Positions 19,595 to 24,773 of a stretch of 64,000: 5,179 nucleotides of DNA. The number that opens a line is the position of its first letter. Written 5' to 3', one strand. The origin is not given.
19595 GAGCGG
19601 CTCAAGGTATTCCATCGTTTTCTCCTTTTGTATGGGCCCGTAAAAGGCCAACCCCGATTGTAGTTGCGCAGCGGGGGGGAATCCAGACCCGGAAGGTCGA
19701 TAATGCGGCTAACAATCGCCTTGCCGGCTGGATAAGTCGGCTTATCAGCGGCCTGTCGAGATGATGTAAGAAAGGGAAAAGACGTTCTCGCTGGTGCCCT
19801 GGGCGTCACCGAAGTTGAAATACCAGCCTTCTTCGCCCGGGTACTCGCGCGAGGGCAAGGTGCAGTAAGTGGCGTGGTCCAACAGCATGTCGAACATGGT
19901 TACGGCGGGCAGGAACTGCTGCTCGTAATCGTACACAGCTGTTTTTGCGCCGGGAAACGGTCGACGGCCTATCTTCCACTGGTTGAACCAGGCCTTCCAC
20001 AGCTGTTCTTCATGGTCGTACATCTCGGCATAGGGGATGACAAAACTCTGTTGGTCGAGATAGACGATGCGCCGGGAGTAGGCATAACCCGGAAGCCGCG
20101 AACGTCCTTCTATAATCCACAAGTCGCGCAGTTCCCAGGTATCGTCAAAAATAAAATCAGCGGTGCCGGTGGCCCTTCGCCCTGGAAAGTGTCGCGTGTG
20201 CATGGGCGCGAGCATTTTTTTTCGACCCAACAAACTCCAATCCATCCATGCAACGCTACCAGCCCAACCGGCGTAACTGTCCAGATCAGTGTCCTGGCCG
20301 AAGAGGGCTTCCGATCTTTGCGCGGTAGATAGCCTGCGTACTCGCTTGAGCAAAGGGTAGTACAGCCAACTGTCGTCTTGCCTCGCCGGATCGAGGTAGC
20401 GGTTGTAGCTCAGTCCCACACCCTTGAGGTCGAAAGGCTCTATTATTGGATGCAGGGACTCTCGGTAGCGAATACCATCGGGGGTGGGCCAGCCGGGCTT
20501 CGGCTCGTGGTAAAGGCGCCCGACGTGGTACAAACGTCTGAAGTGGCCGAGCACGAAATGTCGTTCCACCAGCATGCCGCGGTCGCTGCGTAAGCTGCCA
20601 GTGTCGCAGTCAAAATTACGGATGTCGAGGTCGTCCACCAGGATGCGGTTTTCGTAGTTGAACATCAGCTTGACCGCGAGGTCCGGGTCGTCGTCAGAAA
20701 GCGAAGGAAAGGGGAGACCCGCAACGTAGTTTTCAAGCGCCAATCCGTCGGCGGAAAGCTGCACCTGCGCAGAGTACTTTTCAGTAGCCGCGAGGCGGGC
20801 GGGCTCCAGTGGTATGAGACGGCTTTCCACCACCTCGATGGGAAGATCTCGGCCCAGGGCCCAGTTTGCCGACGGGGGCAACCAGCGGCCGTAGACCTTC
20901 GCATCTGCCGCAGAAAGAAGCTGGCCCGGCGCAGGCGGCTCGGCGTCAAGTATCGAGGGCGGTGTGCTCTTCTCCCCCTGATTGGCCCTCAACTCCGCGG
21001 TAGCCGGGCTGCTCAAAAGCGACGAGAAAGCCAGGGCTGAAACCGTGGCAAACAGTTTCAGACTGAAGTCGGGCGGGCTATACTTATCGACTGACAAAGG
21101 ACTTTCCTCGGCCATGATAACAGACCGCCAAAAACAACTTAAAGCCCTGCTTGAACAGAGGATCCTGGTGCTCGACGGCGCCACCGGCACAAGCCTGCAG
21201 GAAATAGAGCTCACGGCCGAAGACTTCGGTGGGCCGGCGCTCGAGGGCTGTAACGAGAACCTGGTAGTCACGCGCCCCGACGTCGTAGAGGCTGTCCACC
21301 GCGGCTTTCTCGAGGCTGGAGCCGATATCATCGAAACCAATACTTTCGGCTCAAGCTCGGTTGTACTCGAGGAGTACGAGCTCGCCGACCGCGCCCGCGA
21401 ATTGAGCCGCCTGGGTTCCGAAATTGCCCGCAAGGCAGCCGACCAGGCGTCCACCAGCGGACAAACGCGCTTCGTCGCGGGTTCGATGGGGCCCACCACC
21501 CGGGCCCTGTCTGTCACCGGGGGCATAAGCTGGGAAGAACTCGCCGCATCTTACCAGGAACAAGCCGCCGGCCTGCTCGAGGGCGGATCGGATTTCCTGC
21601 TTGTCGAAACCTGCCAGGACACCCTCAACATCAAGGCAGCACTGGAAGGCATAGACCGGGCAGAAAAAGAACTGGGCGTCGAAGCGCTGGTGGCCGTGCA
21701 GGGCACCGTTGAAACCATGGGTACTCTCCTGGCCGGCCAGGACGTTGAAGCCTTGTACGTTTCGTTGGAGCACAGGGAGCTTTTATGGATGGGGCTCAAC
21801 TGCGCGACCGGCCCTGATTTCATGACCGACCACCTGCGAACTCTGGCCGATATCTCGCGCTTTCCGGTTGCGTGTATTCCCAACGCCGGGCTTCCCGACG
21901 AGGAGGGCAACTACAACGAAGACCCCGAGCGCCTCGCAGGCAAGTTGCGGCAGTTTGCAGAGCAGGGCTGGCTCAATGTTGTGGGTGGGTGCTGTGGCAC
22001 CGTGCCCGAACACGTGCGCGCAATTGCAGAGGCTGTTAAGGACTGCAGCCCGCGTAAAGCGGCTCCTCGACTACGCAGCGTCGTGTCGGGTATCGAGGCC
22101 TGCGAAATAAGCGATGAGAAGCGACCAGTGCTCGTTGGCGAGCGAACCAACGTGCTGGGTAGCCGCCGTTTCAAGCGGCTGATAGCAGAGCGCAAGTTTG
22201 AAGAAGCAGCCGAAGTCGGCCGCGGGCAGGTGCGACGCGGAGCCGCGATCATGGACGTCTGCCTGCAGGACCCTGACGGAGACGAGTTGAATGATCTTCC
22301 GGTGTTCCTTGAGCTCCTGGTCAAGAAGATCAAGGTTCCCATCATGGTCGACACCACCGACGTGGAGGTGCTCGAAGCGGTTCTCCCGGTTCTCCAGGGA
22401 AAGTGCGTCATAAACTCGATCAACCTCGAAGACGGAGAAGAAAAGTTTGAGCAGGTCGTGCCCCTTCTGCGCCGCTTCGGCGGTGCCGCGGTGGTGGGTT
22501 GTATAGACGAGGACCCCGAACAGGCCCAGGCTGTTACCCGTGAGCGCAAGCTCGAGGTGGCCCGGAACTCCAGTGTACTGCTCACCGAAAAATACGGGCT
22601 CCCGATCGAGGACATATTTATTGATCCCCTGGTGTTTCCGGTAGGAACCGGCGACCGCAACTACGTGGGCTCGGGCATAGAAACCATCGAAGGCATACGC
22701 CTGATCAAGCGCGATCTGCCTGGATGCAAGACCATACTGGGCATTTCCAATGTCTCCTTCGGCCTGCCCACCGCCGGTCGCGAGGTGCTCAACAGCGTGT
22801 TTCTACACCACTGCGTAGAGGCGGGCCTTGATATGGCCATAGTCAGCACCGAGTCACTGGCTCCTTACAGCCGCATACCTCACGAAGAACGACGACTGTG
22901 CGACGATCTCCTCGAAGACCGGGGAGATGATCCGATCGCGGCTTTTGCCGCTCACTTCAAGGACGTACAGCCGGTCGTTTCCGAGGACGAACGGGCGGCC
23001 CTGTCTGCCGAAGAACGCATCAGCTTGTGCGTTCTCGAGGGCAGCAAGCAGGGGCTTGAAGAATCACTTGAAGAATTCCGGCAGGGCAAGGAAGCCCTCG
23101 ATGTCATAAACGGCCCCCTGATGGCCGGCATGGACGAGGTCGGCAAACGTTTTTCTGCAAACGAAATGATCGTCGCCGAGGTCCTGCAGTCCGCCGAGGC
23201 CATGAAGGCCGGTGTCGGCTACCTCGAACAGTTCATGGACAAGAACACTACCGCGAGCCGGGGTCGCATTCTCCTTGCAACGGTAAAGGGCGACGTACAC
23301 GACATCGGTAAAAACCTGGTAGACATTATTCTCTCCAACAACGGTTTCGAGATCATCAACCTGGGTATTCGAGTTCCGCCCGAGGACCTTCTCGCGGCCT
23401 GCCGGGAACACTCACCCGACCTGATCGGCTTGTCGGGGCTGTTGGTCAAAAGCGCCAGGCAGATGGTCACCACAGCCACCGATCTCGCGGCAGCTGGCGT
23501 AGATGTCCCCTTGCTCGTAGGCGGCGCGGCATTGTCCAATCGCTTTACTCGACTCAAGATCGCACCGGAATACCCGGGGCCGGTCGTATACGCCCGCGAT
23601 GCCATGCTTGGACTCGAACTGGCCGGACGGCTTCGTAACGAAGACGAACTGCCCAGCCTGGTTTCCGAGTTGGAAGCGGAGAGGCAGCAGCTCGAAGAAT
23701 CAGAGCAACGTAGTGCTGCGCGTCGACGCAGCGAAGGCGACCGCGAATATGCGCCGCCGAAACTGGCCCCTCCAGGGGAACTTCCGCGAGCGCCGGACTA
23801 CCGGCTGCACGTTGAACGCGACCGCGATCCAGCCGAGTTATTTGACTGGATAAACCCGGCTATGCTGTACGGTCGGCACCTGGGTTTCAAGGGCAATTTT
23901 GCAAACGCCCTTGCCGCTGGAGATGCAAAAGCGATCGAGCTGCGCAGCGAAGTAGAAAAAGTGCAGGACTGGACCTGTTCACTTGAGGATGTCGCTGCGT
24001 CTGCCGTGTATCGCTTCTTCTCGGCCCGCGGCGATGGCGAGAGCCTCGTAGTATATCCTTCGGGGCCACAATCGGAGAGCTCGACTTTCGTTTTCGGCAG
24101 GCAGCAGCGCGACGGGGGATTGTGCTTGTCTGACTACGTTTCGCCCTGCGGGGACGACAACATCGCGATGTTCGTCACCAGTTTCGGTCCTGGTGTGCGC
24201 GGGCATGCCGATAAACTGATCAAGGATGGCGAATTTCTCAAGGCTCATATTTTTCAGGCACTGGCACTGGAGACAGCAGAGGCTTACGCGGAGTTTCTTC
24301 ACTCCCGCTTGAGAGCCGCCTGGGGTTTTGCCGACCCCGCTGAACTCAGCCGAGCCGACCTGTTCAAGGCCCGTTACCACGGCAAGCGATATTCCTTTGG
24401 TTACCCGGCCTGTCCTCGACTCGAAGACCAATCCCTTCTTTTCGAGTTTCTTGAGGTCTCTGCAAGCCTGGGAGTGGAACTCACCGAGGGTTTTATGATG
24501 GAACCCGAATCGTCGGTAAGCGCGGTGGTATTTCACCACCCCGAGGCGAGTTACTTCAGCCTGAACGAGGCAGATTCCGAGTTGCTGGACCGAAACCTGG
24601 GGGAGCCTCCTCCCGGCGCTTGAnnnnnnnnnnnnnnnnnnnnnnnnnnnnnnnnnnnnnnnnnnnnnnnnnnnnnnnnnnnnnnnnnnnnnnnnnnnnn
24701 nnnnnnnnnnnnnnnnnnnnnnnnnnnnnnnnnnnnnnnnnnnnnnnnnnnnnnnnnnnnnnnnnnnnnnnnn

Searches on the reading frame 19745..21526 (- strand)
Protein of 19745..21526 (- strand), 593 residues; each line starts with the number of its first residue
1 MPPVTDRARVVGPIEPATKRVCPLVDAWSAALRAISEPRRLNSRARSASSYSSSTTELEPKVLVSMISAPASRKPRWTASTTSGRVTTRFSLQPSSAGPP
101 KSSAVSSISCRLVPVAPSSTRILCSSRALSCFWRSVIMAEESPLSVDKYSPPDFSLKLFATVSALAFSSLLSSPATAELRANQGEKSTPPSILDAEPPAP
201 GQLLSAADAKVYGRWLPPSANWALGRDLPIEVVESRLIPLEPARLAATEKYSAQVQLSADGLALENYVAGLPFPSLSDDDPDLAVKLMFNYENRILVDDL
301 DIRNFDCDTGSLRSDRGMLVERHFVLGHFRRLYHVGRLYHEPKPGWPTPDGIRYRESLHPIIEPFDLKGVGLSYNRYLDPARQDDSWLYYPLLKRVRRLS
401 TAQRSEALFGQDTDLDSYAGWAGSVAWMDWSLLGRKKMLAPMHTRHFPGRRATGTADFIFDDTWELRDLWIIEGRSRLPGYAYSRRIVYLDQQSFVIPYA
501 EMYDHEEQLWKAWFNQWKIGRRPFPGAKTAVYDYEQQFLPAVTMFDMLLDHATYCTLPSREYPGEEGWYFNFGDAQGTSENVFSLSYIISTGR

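Call 9: search_protein_families(library=pfam, proteins=[window:19745-21526:-])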
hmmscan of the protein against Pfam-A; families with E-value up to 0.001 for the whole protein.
window:19745-21526:- (593 aa): 2 families
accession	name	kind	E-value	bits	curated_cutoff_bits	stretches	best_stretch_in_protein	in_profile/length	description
PF07044.18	DUF1329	-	1.3e-40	140.3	23.1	1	206-516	4-312/368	Protein of unknown function (DUF1329)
PF17131.11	LolA_like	-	1.2e-12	48.3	30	2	362-414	10-58/184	Outer membrane lipoprotein-sorting protein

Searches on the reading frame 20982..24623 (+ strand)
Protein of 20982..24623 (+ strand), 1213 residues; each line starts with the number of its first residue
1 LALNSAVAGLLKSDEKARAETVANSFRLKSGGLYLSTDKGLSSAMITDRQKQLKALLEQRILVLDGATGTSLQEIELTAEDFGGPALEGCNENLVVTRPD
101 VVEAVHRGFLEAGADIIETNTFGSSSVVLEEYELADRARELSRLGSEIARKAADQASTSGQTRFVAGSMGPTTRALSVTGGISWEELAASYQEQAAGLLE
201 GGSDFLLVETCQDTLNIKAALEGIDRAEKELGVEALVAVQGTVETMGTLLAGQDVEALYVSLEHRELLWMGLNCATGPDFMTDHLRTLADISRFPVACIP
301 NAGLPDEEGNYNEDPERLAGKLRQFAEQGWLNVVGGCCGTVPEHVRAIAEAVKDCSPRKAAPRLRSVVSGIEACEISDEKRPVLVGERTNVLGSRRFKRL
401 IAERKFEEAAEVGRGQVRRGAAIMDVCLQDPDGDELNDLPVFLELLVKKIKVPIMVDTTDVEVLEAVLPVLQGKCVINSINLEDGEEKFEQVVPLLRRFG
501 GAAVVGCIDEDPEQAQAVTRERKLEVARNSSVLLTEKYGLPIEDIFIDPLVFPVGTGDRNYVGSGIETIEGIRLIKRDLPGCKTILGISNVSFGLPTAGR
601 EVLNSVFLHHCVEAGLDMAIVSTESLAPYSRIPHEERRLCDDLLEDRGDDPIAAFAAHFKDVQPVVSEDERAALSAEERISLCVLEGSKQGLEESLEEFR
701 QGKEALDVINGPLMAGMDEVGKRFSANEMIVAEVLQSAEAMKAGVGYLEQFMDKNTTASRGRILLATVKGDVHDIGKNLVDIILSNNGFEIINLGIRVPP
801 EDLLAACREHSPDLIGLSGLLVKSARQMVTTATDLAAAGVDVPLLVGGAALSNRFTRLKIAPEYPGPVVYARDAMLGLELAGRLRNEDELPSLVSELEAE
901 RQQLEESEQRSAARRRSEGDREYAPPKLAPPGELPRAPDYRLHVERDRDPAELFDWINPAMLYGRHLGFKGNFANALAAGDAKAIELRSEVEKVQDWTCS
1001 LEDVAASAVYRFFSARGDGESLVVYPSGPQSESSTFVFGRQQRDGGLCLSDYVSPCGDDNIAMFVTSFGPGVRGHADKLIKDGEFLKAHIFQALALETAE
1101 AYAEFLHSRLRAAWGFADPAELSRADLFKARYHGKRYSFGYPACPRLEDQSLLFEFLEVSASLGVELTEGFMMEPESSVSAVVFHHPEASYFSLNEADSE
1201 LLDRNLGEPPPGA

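Call 9: search_protein_families(library=pfam, proteins=[window:20982-24623:+])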
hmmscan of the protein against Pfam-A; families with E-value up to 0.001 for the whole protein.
window:20982-24623:+ (1213 aa): 5 families
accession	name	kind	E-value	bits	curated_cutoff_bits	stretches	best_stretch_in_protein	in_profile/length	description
PF02574.22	S-methyl_trans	-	3.8e-84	283.4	22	1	62-352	1-283/283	Homocysteine S-methyltransferase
PF02965.22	Met_synt_B12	-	4e-46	158.1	25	1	969-1200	20-263/273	Vitamin B12 dependent methionine synthase, activation domain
PF00809.28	Pterin_bind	-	4.5e-37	128.4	25.5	1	386-621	1-243/244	Pterin binding enzyme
PF02310.24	B12-binding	-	8.7e-20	71.2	32.1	1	761-852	1-92/121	B12 binding domain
PF02607.22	B12-binding_2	-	1.8e-19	70.1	23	1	677-749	2-74/74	B12 binding domain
